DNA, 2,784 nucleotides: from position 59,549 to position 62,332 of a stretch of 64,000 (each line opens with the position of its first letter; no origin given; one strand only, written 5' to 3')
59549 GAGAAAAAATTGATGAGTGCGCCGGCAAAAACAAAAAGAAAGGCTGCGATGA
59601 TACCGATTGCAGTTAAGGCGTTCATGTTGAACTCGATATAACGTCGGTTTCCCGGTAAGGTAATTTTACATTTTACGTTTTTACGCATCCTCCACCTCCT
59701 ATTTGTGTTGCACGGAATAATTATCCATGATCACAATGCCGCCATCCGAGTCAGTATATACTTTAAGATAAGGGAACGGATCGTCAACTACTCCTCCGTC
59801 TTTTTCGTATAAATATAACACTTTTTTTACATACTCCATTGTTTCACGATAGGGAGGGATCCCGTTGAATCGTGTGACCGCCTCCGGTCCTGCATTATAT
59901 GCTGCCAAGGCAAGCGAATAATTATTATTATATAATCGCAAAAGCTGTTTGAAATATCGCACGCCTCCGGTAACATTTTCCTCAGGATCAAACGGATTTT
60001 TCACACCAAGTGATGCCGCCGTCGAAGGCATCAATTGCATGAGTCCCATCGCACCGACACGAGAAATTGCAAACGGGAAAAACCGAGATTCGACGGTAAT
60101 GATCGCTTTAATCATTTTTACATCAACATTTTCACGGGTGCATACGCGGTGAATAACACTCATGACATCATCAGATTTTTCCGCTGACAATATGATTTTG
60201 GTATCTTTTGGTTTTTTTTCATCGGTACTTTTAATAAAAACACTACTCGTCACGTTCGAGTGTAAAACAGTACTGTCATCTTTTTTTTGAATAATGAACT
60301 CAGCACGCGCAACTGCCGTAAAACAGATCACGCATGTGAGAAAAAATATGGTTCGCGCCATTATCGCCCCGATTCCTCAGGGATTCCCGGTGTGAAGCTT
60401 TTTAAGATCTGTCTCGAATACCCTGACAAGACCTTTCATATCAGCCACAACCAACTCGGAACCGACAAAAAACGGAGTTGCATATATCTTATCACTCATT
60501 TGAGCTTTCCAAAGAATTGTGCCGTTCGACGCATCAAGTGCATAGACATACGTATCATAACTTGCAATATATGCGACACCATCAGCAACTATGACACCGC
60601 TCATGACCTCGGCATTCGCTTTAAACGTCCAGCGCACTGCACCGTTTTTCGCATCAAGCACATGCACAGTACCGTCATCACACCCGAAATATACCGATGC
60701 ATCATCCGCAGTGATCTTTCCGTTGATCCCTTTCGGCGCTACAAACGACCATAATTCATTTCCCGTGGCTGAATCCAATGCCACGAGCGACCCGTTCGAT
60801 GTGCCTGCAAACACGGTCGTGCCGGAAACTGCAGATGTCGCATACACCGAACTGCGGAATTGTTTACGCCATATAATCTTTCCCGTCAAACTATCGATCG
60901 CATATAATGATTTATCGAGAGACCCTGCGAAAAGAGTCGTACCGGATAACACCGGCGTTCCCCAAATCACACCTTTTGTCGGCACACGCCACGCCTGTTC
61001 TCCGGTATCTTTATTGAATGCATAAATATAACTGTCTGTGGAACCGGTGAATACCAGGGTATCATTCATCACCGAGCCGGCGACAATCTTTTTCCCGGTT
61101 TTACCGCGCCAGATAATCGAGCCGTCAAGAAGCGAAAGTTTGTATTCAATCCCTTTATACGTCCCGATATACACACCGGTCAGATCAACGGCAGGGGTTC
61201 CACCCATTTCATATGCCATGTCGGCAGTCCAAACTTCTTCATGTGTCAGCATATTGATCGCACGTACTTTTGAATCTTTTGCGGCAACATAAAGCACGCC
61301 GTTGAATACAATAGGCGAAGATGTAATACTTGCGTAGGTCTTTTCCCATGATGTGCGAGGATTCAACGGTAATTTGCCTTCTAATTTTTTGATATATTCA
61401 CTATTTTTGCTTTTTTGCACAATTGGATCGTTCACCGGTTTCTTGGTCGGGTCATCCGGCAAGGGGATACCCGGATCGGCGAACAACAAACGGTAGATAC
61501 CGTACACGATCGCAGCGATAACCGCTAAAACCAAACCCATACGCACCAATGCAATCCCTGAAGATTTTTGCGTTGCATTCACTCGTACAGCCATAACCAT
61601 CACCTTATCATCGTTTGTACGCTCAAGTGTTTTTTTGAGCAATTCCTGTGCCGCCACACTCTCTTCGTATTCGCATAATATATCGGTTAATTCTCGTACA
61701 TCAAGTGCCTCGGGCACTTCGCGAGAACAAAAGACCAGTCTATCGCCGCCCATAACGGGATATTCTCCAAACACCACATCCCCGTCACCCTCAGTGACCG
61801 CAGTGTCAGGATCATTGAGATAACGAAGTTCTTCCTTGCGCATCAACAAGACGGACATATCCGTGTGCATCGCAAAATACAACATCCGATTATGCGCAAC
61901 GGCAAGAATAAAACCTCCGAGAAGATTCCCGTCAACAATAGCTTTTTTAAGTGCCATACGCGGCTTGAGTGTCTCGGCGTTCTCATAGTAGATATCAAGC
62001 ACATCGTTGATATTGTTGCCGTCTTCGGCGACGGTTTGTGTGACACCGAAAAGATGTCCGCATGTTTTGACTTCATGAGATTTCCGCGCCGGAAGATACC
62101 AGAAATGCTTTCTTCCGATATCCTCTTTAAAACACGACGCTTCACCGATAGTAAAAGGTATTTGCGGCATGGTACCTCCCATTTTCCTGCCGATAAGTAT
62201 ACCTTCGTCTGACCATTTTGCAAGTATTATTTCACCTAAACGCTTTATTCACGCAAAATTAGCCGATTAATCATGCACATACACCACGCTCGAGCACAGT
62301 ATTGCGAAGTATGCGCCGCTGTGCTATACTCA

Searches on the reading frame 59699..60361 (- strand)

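Call 45: search_protein_families(library=pfam, proteins=[window:59699-60361:-], max_evalue=0.0001)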
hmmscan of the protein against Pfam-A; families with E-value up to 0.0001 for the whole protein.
window:59699-60361:- (220 aa): 1 family
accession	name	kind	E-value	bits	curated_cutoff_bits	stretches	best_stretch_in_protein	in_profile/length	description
PF01464.25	SLT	-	3.9e-28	97.8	21.3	1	75-165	8-104/117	Transglycosylase SLT domain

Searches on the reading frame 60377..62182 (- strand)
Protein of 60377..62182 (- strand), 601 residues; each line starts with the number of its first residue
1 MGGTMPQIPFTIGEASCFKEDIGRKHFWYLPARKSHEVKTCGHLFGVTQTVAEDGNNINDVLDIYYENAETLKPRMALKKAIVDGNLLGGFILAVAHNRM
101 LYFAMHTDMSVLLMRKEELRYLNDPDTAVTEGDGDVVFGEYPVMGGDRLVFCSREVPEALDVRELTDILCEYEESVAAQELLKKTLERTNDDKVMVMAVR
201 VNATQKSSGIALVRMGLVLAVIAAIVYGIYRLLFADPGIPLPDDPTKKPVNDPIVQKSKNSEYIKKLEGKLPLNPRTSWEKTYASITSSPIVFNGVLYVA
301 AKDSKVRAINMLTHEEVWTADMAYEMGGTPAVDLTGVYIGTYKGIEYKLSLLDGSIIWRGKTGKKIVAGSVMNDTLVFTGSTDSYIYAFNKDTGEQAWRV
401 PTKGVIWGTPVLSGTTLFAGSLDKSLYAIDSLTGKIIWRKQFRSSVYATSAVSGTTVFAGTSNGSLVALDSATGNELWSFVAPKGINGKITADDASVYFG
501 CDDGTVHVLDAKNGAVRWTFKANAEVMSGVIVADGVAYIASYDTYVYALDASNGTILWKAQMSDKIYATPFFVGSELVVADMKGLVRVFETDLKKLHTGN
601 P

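Call 45: search_protein_families(library=pfam, proteins=[window:60377-62182:-], max_evalue=0.0001)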
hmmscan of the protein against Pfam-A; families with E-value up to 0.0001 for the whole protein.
window:60377-62182:- (601 aa): 8 families
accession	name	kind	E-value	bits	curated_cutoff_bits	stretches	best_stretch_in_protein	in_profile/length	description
PF13570.13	Beta-prop_ACSF4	-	8.4e-57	193.5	133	2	286-486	5-216/329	Beta-alanine-activating enzyme, beta-propeller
PF13360.13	PQQ_2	-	3.6e-42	145.1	27.6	3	383-518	2-142/233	Outer membrane protein assembly factor BamB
PF01011.28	PQQ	-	1.6e-20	73.8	26.7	0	281-326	44-89/595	Glucose/ethanol/alcohol dehydrogenase, beta-propeller domain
PF25174.1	Beta-prop_THOC3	-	5.3e-10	39.2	305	1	372-566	57-257/272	THOC3 beta-propeller domain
PF24796.1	WDR55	-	2e-08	34.1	200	1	453-592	64-209/296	WDR55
PF23414.1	Beta-prop_EML_2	-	1.5e-07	31.5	90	0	416-512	12-111/266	Echinoderm microtubule-associated protein second beta-propeller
PF25293.1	Beta-prop_EMC1_N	-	1.2e-06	28.8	34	0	428-567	45-200/219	EMC1 N-terminal beta-propeller domain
PF25292.1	Beta-prop_CGLA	-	1.5e-05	25.1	26.8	0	502-555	52-107/316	Lambda-carrageenase beta-propeller domain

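Call 52: find_encoding_contigs(protein=window:60377-62182:-, flank=10000, max_places=3)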
Protein window:60377-62182:- (601 aa): 1 contig read that carries it; 1 place shown.
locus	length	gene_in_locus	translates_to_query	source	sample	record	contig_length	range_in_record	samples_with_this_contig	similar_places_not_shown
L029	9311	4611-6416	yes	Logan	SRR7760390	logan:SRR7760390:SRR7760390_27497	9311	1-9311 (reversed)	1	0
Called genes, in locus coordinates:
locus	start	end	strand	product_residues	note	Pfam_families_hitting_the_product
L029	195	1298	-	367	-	PF00149:Metallophos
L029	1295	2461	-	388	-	PF01594:AI-2E_transport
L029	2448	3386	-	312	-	PF03706:LPG_synthase_TM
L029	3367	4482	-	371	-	PF13506:Glyco_transf_21, PF13641:Glyco_tranf_2_3 (weak), PF00535:Glycos_transf_2, PF13632:Glyco_trans_2_3 (weak)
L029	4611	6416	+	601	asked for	PF01011:PQQ (faint), PF13360:PQQ_2 (weak), PF13570:Beta-prop_ACSF4, PF24796:WDR55 (faint), PF25174:Beta-prop_THOC3, PF13360:PQQ_2, PF13570:Beta-prop_ACSF4, PF13360:PQQ_2, +4 more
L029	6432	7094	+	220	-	PF01464:SLT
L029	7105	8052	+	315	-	PF01551:Peptidase_M23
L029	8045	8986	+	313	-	PF01551:Peptidase_M23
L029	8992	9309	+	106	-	?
